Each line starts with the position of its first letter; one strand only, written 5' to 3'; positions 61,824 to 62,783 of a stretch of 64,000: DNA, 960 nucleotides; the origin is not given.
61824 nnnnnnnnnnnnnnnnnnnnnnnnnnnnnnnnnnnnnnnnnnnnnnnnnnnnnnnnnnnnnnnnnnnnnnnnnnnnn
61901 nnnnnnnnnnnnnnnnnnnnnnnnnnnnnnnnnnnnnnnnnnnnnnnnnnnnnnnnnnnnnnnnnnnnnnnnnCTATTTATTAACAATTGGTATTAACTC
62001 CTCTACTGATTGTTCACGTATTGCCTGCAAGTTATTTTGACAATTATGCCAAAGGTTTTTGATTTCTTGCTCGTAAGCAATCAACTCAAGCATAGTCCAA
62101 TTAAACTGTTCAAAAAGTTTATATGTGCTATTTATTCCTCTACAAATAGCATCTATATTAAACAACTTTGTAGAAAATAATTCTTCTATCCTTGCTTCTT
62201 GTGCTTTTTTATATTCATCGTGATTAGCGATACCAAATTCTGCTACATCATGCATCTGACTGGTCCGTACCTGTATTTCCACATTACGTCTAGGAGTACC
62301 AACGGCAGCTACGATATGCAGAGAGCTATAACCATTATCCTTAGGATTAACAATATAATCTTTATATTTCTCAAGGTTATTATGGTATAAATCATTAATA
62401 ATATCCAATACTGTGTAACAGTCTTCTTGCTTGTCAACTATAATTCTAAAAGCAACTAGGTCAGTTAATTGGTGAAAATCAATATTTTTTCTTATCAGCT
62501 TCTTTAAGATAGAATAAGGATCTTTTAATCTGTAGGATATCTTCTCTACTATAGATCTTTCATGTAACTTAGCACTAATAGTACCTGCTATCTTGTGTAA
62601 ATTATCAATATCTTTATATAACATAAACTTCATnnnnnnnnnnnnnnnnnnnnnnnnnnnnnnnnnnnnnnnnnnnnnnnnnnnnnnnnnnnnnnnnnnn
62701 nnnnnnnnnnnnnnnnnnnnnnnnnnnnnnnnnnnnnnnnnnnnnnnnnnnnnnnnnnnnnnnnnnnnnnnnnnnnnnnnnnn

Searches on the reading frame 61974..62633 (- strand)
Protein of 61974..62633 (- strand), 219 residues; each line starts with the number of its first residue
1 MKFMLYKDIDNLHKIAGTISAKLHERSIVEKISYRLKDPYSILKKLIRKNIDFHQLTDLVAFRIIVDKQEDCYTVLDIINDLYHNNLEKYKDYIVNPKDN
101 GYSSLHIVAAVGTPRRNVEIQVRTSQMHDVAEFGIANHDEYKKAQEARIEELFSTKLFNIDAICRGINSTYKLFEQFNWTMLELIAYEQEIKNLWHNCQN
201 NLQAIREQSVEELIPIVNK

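Call 28: find_encoding_contigs(protein=window:61974-62633:-, flank=3000, max_places=10)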
Protein window:61974-62633:- (219 aa): 1 contig read that carries it; 1 place shown.
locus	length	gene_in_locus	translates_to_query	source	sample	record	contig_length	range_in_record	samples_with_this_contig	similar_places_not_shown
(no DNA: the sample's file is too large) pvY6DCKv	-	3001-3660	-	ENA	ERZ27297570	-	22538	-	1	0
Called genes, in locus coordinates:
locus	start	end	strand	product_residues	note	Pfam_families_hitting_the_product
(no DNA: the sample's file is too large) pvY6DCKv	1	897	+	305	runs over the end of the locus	PF00535:Glycos_transf_2, PF10111:Glyco_tranf_2_2, PF13641:Glyco_tranf_2_3, PF13632:Glyco_trans_2_3 (weak)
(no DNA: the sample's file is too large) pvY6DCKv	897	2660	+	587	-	PF00535:Glycos_transf_2, PF10111:Glyco_tranf_2_2, PF13641:Glyco_tranf_2_3, PF00535:Glycos_transf_2, PF10111:Glyco_tranf_2_2, PF13641:Glyco_tranf_2_3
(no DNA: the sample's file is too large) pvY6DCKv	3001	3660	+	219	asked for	PF04607:RelA_SpoT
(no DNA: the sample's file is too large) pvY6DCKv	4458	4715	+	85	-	-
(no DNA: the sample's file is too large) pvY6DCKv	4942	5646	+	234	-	PF00072:Response_reg, PF00486:Trans_reg_C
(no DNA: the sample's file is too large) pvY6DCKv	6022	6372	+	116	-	-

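Call 62: find_related_loci(query=window:61974-62633:-, collection=metagenome_contigs, flank=2500)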
Query window:61974-62633:- (219 aa) in metagenome_contigs; peptide patterns used: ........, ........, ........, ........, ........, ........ (x = any residue, [..] = any of these).
68 stretches matched a pattern, but none encodes a relative of the query by tblastn (E <= 1e-3).
